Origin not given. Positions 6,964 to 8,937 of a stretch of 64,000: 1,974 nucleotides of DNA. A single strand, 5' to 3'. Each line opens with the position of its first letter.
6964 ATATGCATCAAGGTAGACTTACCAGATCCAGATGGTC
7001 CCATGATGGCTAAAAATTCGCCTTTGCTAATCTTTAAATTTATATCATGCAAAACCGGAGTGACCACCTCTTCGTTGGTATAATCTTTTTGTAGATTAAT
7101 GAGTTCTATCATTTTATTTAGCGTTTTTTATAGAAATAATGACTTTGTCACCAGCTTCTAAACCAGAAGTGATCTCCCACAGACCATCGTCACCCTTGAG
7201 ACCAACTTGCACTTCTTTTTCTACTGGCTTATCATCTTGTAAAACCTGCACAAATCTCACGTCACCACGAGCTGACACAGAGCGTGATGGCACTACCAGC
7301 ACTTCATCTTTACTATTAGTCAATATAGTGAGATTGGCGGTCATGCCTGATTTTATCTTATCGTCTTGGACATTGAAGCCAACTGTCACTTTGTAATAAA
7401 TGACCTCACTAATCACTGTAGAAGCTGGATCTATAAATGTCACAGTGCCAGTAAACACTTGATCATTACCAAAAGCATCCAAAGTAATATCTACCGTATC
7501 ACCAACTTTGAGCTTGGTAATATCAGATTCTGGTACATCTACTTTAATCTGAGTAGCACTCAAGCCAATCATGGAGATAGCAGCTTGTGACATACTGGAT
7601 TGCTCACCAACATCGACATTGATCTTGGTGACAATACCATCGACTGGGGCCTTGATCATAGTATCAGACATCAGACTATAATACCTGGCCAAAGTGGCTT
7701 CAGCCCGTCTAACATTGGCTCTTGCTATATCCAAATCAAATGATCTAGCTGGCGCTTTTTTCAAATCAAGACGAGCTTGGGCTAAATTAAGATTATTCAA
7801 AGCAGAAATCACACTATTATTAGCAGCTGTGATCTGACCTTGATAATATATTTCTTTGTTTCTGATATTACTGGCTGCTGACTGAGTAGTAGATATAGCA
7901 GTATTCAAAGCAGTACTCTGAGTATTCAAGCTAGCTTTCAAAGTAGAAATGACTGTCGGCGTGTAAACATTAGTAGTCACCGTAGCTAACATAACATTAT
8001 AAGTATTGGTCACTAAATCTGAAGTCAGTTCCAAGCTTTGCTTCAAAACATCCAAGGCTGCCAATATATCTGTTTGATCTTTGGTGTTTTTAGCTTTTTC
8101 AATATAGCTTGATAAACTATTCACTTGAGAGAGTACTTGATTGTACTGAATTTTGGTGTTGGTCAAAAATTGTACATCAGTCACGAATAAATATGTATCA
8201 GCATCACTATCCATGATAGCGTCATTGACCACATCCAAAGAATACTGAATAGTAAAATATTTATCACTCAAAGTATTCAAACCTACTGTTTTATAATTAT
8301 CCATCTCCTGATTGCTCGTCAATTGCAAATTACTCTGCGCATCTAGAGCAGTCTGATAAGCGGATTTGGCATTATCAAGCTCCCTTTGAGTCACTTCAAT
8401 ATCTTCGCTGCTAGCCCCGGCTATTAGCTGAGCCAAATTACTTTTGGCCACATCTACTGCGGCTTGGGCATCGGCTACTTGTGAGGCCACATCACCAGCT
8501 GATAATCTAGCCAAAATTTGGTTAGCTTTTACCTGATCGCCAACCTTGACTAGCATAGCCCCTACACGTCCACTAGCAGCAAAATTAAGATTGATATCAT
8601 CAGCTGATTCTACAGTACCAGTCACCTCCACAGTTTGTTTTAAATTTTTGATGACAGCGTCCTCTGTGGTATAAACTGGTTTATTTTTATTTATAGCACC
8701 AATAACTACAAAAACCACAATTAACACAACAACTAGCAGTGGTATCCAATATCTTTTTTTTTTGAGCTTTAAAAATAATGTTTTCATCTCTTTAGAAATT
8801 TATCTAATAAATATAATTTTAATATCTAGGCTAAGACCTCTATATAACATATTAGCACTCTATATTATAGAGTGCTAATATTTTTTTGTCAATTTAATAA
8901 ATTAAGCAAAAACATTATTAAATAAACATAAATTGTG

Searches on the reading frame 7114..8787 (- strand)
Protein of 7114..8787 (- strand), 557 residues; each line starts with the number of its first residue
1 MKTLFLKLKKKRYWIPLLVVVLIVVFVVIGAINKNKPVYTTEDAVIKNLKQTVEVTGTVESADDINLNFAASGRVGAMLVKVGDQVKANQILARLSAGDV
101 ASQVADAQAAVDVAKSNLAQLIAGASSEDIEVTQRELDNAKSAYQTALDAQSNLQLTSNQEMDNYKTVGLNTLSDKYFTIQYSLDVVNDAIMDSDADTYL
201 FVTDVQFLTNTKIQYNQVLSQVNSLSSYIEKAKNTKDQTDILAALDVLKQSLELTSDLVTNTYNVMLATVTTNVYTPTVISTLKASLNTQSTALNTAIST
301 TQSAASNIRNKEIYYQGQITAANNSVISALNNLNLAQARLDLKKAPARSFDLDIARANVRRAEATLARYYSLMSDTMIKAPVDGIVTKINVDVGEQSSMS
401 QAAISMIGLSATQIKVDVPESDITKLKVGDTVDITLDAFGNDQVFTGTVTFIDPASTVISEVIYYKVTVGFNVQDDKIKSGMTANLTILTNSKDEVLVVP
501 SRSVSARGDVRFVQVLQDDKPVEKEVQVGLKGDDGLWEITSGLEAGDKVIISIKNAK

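Call 6: search_protein_families(library=pfam, proteins=[window:7114-8787:-])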
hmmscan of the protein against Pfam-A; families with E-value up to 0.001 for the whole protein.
window:7114-8787:- (557 aa): 4 families
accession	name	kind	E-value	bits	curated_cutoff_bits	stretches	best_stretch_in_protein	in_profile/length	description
PF16576.10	HlyD_D23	-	1.8e-17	63.8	30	1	317-484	54-214/214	Barrel-sandwich domain of CusB or HlyD membrane-fusion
PF13437.12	HlyD_3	-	5.6e-12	46.8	22.2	1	378-481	2-106/106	HlyD family secretion protein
PF13533.13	Biotin_lipoyl_2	-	7.4e-06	26.1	29.8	0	66-95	2-31/32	Biotin-lipoyl like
PF00364.28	Biotin_lipoyl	-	6.8e-05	23.1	22.1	0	72-97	14-38/73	Biotin-requiring enzyme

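Call 8: find_homologous_proteins(query=window:7114-8787:-)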
Query window:7114-8787:- (557 aa): 1108 proteins with E <= 0.001 among 8000 candidates; the best 120 are listed.
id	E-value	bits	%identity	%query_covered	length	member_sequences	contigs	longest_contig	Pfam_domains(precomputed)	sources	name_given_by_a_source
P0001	0.0e+0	1147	100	100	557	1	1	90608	PF25989.1,PF25940.1,PF25990.1,PF25967.1,PF25917.1,PF25954.1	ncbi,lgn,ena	-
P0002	3.4e-287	971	82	98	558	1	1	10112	PF25989.1,PF25940.1,PF25990.1,PF25967.1,PF25917.1,PF25954.1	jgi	jgi:HlyD family secretion protein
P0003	2.1e-283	959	82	98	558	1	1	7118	PF25973.1,PF25989.1,PF25940.1,PF25990.1,PF25967.1,PF25917.1,PF25954.1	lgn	-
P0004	1.8e-281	952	81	100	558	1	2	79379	PF25973.1,PF26002.1,PF25989.1,PF25940.1,PF25990.1,PF25967.1,PF25954.1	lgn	-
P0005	9.2e-281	950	82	100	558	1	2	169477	PF25989.1,PF25940.1,PF25990.1,PF25967.1,PF25917.1,PF25954.1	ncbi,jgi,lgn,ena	ncbi:MAG: efflux RND transporter periplasmic adaptor subunit [Patescibacteria group bacterium]|jgi:H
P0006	1.2e-280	949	81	98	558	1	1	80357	PF25973.1,PF25989.1,PF25940.1,PF25990.1,PF25967.1,PF25917.1,PF25954.1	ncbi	-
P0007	9.3e-280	947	80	100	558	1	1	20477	PF25973.1,PF26002.1,PF25989.1,PF25940.1,PF25990.1,PF25967.1,PF25917.1,PF25954.1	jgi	jgi:HlyD family secretion protein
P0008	3.3e-279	945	80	100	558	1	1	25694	PF25973.1,PF26002.1,PF25989.1,PF25940.1,PF25990.1,PF25967.1,PF25954.1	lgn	-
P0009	4.3e-277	938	79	98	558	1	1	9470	PF25989.1,PF25940.1,PF25990.1,PF25967.1,PF25917.1,PF25954.1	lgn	-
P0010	5.1e-277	937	80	100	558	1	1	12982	PF25973.1,PF26002.1,PF25989.1,PF25940.1,PF25990.1,PF25967.1,PF25917.1,PF25954.1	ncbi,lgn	-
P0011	6.2e-277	937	80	100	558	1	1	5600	PF25973.1,PF26002.1,PF25989.1,PF25940.1,PF25990.1,PF25967.1,PF25917.1,PF25954.1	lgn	-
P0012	1.3e-276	936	79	98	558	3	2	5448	PF25984.1,PF25989.1,PF25940.1,PF25990.1,PF25967.1,PF25917.1,PF25954.1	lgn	-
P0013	8.1e-275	930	83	95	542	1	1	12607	PF25989.1,PF25940.1,PF25990.1,PF25967.1,PF25917.1,PF25954.1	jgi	-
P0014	5.2e-273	924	79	98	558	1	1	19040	PF25989.1,PF25940.1,PF25990.1,PF25967.1,PF25917.1,PF25954.1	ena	-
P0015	2.1e-270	916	77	100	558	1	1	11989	PF25973.1,PF25984.1,PF25881.1,PF25989.1,PF25940.1,PF25990.1,PF25967.1,PF25917.1,PF25954.1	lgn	-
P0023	1.2e-174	600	57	95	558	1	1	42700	PF25984.1,PF26002.1,PF25940.1,PF25990.1,PF25954.1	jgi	jgi:HlyD family secretion protein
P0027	5.5e-169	581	53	99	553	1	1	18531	PF26002.1,PF25989.1,PF25990.1,PF25954.1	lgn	-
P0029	2.5e-168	579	55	99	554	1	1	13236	PF25984.1,PF26002.1,PF25989.1,PF00364.29,PF25990.1,PF25975.1,PF25954.1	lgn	-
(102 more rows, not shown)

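Call 10: find_related_loci(query=A1, collection=genome_contigs, flank=9000)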
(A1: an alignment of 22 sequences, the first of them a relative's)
Query A1 (557 aa) in genome_contigs; peptide patterns used: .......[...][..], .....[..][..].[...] (x = any residue, [..] = any of these).
232 stretches matched a pattern; 113 encode a relative of the query (tblastn E <= 1e-3); the best 80 are kept; 80 distinct loci.
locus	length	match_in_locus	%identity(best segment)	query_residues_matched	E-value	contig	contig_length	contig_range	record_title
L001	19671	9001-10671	82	1-557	0e+0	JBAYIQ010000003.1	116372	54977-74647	MAG: Patescibacteria group bacterium isolate SO_2016_GW1_34 scaffold00365_OW334_2016, whole genome shotgun sequence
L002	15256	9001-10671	79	1-557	0e+0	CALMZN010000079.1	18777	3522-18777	MAG TPA_asm: uncultured bacterium isolate SRR5468112_bin.23_CONCOCT_v1.1_MAG genome assembly, contig: ERZ781236.514, who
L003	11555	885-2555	80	1-557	0e+0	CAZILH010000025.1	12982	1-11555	MAG TPA_asm: uncultured Gammaproteobacteria bacterium isolate SRP220891_co1_37 genome assembly, contig: NODE_9239_length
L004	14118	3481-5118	80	12-557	0e+0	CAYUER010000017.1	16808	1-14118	MAG TPA_asm: uncultured Gammaproteobacteria bacterium isolate SRP342105_co2_115 genome assembly, contig: NODE_3523_lengt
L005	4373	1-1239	82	145-557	0e+0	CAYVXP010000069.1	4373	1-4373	MAG TPA_asm: uncultured Gammaproteobacteria bacterium isolate SRP272421_co2_156 genome assembly, contig: NODE_85547_leng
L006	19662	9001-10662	55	5-556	0e+0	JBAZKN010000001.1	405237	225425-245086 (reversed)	MAG: Patescibacteria group bacterium isolate SO_2017_LW4_144 scaffold_63_c1_LW137-91_2017, whole genome shotgun sequence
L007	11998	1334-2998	53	4-557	2e-178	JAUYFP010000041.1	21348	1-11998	MAG: bacterium isolate C21_metabat.bin.20 C21_k141_129609, whole genome shotgun sequence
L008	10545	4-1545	55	44-556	2e-175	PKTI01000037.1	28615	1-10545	MAG: Candidatus Parcubacteria bacterium isolate BM519 sc_918, whole genome shotgun sequence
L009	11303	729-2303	54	33-556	1e-174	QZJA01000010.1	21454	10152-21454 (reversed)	MAG: Candidatus Parcubacteria bacterium isolate SURF_51 contig-100_3677_length_21454_read_count_2607564, whole genome sh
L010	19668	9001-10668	52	1-557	2e-172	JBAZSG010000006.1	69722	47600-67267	MAG: Patescibacteria group bacterium isolate SO_2017_GW1_168 NODE_2239_length_69722_cov_2.425591_OW334_2017, whole genom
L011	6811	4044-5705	55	4-555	2e-171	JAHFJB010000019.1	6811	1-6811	MAG: Candidatus Parcubacteria bacterium isolate nzgw376 NODE_21337_length_6812_cov_2.617994, whole genome shotgun sequen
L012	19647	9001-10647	52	8-557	1e-169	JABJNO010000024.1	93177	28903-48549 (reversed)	MAG: Candidatus Parcubacteria bacterium isolate SI075_bin20 k141_2422634, whole genome shotgun sequence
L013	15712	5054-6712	51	1-554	3e-167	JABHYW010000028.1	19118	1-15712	MAG: Candidatus Komeilibacteria bacterium isolate SI047_bin69 k141_697152, whole genome shotgun sequence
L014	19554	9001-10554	54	39-556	2e-166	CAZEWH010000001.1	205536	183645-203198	MAG TPA_asm: uncultured Gammaproteobacteria bacterium isolate SRP077602_co5_241 genome assembly, contig: NODE_81_length_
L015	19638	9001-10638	52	7-554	1e-165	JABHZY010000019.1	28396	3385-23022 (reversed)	MAG: Candidatus Komeilibacteria bacterium isolate SI047_bin95 k141_1042694, whole genome shotgun sequence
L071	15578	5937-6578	34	329-552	2e-33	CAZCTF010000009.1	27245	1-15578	MAG TPA_asm: uncultured Bdellovibrionales bacterium isolate SRP342105_co2_88 genome assembly, contig: NODE_1766_length_2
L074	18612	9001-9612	38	340-549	3e-33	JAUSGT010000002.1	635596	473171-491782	MAG: Candidatus Moraniibacteriota bacterium isolate E14_metabat.bin.14 E14_k141_1001272, whole genome shotgun sequence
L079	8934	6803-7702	31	48-557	5e-33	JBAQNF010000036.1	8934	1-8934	MAG: Candidatus Moraniibacteriota bacterium isolate MFD12002_ilm_asm_bin7 k127_26287, whole genome shotgun sequence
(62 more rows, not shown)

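Call 16: search_solved_structures(query=window:7114-8787:-, max_evalue=0.001)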
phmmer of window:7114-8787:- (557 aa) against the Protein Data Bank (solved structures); distinct sequences matched with E-value up to 0.001: 18.
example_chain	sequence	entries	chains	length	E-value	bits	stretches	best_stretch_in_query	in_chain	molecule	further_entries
4dk0_A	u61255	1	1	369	2.3e-23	86.2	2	328-552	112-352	Putative MacA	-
9qgy_G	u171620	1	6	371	9.1e-21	77.7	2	302-552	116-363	Macrolide export protein MacA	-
5nik_D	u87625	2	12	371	9.7e-21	77.6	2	302-552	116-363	Macrolide export protein MacA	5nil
4dk1_A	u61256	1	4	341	2.4e-19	73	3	372-461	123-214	Putative MacA, Multidrug resistance protein mexA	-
3fpp_A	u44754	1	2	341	1.8e-17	66.8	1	302-552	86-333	Macrolide-specific efflux protein macA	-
20yy_D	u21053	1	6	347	8.9e-14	54.6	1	358-551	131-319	Multidrug efflux RND transporter periplasmic adaptor subunit MexJ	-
6vej_P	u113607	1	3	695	1.6e-12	50.5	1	51-121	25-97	Probable Resistance-Nodulation-Cell Division (RND) efflux membrane fusion protein,Probable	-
3lnn_A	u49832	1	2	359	1.6e-11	47.2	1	378-551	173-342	Membrane fusion protein (MFP) heavy metal cation efflux ZneB (CzcB-like)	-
4l8j_A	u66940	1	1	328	2.1e-08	36.9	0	351-551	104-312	Putative efflux transporter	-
3t51_B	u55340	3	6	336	2.1e-08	36.9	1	358-552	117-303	Cation efflux system protein CusB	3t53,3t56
3h94_A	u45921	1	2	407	3.5e-08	36.2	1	358-552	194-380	Cation efflux system protein cusB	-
3ne5_B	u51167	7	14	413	3.6e-08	36.1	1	358-552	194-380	Cation efflux system protein cusB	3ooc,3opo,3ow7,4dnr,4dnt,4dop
4tko_B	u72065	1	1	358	5.9e-08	35.4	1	336-470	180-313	EmrA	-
8zal_A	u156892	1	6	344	5.4e-07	32.2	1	235-455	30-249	Multidrug export protein EmrA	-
8zar_A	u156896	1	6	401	8.7e-07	31.6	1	235-455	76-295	Multidrug export protein EmrA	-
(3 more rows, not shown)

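Call 43: predict_structure(alignment_id=A1)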
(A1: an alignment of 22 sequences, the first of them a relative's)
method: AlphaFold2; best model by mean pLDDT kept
length: 557 residues; sequences in the alignment: 22
mean_pLDDT: 84.5   pTM: 0.45
mean pLDDT of the five models: 84.5, 83.7, 82.5, 82.0, 81.8
residues with pLDDT >= 90: 247; 70-90: 231; 50-70: 63; < 50: 16
segments of 3 or more residues with pLDDT < 50: 1-12
pLDDT, mean of each block of 10 residues (from residue 1): 44 60 64 61 85 75 74 82 82 79 89 93 90 96 98 97 97 96 96 92 95 97 94 97 98 98 96 95 97 97 98 97 98 97 90 93 91 84 80 78 74 73 70 69 72 64 74 68 73 83 82 83 86 84 85 65
secondary structure, 60 per line:
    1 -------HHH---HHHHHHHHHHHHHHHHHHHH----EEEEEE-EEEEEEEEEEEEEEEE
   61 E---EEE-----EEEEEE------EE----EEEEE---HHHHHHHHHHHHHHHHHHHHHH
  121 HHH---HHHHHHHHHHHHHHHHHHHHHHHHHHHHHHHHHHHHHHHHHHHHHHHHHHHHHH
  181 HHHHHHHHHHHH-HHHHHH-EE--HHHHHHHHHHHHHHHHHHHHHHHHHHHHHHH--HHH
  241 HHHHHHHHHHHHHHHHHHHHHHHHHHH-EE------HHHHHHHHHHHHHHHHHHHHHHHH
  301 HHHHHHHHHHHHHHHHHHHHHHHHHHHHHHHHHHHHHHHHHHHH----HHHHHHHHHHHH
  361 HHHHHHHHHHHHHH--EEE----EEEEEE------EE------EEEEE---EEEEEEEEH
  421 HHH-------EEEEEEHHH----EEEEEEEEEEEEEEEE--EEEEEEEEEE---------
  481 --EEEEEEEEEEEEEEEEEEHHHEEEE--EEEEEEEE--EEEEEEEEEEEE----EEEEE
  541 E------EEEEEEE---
elements in order: H14-33 E38-43 E45-61 E65-67 E73-78 E91-95 H99-123 H127-192 H194-199 H205-235 H238-267 H277-344 H349-374 E377-379 E384-389 E404-408 E412-419 H420-423 E431-436 E444-459 E462-471 E483-500 E504-507 E510-517 E520-531 E536-541 E548-554
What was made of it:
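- Closest known: YknWXYZ of Bacillus subtilis and Spr0693-0694-0695 of Streptococcus pneumoniae. Different: The adaptor is 557 aa with much longer helices and an extra helical subdomain (call 43).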

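Call 45: fold_search(model_id=the predicted structure, library=pdb)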
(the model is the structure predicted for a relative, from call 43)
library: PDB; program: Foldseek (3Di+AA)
matches with E <= 10: 1356; with E <= 0.001: 74
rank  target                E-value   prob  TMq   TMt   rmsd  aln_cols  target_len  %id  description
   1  9qgy_G                2.9e-18  1.00  0.28  0.44  25.7       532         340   16  Structure of the YbjP lipoprotein bound to the MacAB-TolC tripartite efflux pump (released 2026-03-25)
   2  5nik_D                5.9e-18  1.00  0.29  0.45  22.9       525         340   16  Structure of the MacAB-TolC ABC-type tripartite multidrug efflux pump (released 2017-05-24)
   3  4dk0                  2.6e-16  1.00  0.28  0.45  24.1       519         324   18  Crystal structure of MacA from Actinobacillus actinomycetemcomitans (released 2012-03-07)
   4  4tko                  9.3e-16  1.00  0.19  0.30  15.9       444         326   15  Structure of the periplasmic adaptor protein EmrA (released 2014-07-09)
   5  9tg4_H                3.0e-15  1.00  0.23  0.34  29.0       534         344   15  Structure of the YbjP lipoprotein bound to the AcrABZ-TolC efflux pump (released 2026-04-08)
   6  9j3d_D                4.2e-15  1.00  0.26  0.39  27.6       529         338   13  Cryo-EM structure of TMexCD1-TOprJ1 (released 2025-08-13)
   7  9a2v_MODEL_1_A        6.6e-15  1.00  0.24  0.32  28.4       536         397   14  Model of E. coli AcrA by in-cell photo-crosslinking MS and deep learning (released 2023-02-24)
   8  9tg4_G                2.2e-14  1.00  0.25  0.37  27.3       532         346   15  Structure of the YbjP lipoprotein bound to the AcrABZ-TolC efflux pump (released 2026-04-08)
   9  9tg4_D                2.4e-14  1.00  0.24  0.36  28.3       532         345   14  Structure of the YbjP lipoprotein bound to the AcrABZ-TolC efflux pump (released 2026-04-08)
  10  9tg4_F                2.5e-14  1.00  0.24  0.36  27.3       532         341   15  Structure of the YbjP lipoprotein bound to the AcrABZ-TolC efflux pump (released 2026-04-08)
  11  9v53_A1               2.6e-14  1.00  0.25  0.38  28.1       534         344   15  Structure of TolC, YbjP, and AcrABZ complex (released 2025-11-05)
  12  9tg4_E                2.8e-14  1.00  0.25  0.38  27.3       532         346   15  Structure of the YbjP lipoprotein bound to the AcrABZ-TolC efflux pump (released 2026-04-08)
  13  8zar_B                5.4e-14  1.00  0.18  0.27  27.4       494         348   13  EmrAB-TolC MFS-type tripartite multidrug efflux pump FA (released 2025-04-30)
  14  8zal_B                5.8e-14  1.00  0.18  0.27  27.9       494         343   13  EmrAB-TolC MFS-type tripartite multidrug efflux pump EA (released 2025-04-30)
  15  8zal_A                1.1e-13  1.00  0.17  0.26  27.6       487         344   13  EmrAB-TolC MFS-type tripartite multidrug efflux pump EA (released 2025-04-30)
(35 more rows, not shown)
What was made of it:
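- On MacB-type (type VII) ABC exporter with membrane-fusion adaptor: Pfam (call 6), PDB MacA (call 16), and the AF2 model with Foldseek top hits to MacA (calls 43, 45)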

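Call 46: find_encoding_contigs(protein=P0023, flank=6500, max_places=2)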
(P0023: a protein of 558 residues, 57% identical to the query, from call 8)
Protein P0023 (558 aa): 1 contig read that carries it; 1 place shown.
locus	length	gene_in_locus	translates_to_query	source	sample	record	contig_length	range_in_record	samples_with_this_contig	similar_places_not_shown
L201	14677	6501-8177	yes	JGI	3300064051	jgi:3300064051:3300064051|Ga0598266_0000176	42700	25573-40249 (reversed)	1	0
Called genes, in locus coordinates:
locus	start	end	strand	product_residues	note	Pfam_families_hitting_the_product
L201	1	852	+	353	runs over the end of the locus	PF09603:Fib_succ_major, PF07603:Lcl_C (faint)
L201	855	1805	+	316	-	PF07963:N_methyl (weak)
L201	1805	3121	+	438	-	PF13385:Laminin_G_3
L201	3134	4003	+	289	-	-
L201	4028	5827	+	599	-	PF11104:PilM_2, PF06723:MreB_Mbl (faint), PF14450:FtsA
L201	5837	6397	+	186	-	PF07963:N_methyl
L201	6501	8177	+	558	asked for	PF25984:BSH_YknX (weak), PF25940:LcnD_C (weak), PF25954:Beta-barrel_RND_2 (weak), PF25990:Beta-barrel_YknX (weak), PF26002:Beta-barrel_AprE (weak)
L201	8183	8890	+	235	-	PF02463:SMC_N (faint), PF00005:ABC_tran, PF03266:NTPase_1 (faint), PF13304:AAA_21 (faint)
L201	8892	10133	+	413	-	PF12704:MacB_PCD, PF02687:FtsX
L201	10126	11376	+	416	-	PF12704:MacB_PCD, PF02687:FtsX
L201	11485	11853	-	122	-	-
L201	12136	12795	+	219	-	PF01628:HrcA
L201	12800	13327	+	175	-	PF01025:GrpE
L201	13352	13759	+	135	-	PF00011:HSP20, PF17886:ArsA_HSP20 (weak)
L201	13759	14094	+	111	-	-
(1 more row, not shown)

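Call 47: find_encoding_contigs(protein=P0027, flank=6500, max_places=2)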
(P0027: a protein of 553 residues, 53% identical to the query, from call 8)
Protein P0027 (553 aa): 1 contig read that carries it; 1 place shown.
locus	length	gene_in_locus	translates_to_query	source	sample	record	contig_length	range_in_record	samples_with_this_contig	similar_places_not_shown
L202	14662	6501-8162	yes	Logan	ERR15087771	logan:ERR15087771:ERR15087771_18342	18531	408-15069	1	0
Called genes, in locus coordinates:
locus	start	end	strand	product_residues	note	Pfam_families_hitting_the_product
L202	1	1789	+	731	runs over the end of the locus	?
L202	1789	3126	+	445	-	PF07963:N_methyl (faint), PF13385:Laminin_G_3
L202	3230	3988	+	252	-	-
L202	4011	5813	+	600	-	PF11104:PilM_2, PF14450:FtsA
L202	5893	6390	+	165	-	PF07963:N_methyl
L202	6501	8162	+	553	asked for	PF25954:Beta-barrel_RND_2, PF25990:Beta-barrel_YknX (weak), PF26002:Beta-barrel_AprE (weak), PF25989:YknX_C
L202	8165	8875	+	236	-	PF00005:ABC_tran, PF02463:SMC_N (weak), PF03266:NTPase_1 (faint), PF13304:AAA_21 (faint)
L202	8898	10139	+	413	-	PF12704:MacB_PCD, PF02687:FtsX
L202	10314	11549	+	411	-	PF12704:MacB_PCD, PF02687:FtsX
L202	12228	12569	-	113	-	-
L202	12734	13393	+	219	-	PF03444:WHD_HrcA (weak), PF01628:HrcA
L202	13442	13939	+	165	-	PF01025:GrpE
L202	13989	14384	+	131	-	PF00011:HSP20, PF17886:ArsA_HSP20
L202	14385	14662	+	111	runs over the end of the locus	-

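Call 48: find_encoding_contigs(protein=P0029, flank=6500, max_places=2)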
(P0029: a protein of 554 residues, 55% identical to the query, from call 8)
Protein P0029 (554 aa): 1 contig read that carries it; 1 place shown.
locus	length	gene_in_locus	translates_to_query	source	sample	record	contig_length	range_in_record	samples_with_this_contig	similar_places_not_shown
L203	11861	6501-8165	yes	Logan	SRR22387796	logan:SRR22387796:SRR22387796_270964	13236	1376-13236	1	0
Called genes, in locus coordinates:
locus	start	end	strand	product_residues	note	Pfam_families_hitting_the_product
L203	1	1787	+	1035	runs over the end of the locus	PF07963:N_methyl (weak), PF10102:DUF2341, PF13385:Laminin_G_3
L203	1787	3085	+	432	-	PF13385:Laminin_G_3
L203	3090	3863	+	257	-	-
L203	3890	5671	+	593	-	PF11104:PilM_2, PF14450:FtsA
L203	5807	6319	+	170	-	PF07963:N_methyl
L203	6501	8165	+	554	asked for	PF00364:Biotin_lipoyl (faint), PF25984:BSH_YknX (faint), PF26002:Beta-barrel_AprE (faint), PF25954:Beta-barrel_RND_2 (weak), PF25990:Beta-barrel_YknX (weak), PF25975:CzcB_C (weak), PF25989:YknX_C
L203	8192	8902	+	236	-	PF00005:ABC_tran, PF02463:SMC_N (faint), PF13304:AAA_21 (faint)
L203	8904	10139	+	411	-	PF12704:MacB_PCD, PF02687:FtsX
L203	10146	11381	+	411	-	PF12704:MacB_PCD, PF02687:FtsX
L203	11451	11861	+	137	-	?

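Call 49: find_encoding_contigs(protein=P0015, flank=6500, max_places=2)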
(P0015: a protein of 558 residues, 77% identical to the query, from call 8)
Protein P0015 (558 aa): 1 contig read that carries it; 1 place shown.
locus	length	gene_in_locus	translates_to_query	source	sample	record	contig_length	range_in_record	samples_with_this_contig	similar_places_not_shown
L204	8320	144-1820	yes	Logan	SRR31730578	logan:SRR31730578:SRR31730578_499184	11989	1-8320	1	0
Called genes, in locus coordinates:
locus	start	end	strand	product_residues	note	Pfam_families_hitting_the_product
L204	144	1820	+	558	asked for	PF25940:LcnD_C (faint), PF25917:BSH_RND (faint), PF25973:BSH_CzcB (weak), PF25984:BSH_YknX (faint), PF25954:Beta-barrel_RND_2 (weak), PF25990:Beta-barrel_YknX (weak), PF25967:RND-MFP_C, PF25989:YknX_C, +1 more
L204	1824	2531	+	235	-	PF00005:ABC_tran, PF02463:SMC_N (weak), PF13304:AAA_21 (faint)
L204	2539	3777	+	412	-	PF12704:MacB_PCD, PF02687:FtsX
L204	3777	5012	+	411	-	PF12704:MacB_PCD, PF02687:FtsX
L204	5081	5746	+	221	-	PF01628:HrcA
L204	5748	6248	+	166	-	PF01025:GrpE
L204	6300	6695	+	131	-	PF00011:HSP20, PF17886:ArsA_HSP20 (weak)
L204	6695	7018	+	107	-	-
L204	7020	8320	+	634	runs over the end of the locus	PF00012:HSP70, PF06723:MreB_Mbl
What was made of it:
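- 7114..8787 (-): MacA/YknX-like membrane-fusion adaptor, 557 aa: N-terminal TM helix, two helices of about 66-68 residues and an extra helical subdomain. Pfam HlyD_D23 and HlyD_3 (call 6); PDB MacA 2e-23 (call 16); AF2 model with pLDDT 84.5 whose best fold matches are MacA in MacAB-TolC (calls 43, 45); YknX-type Pfam families recorded for homologues (calls 46-49)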
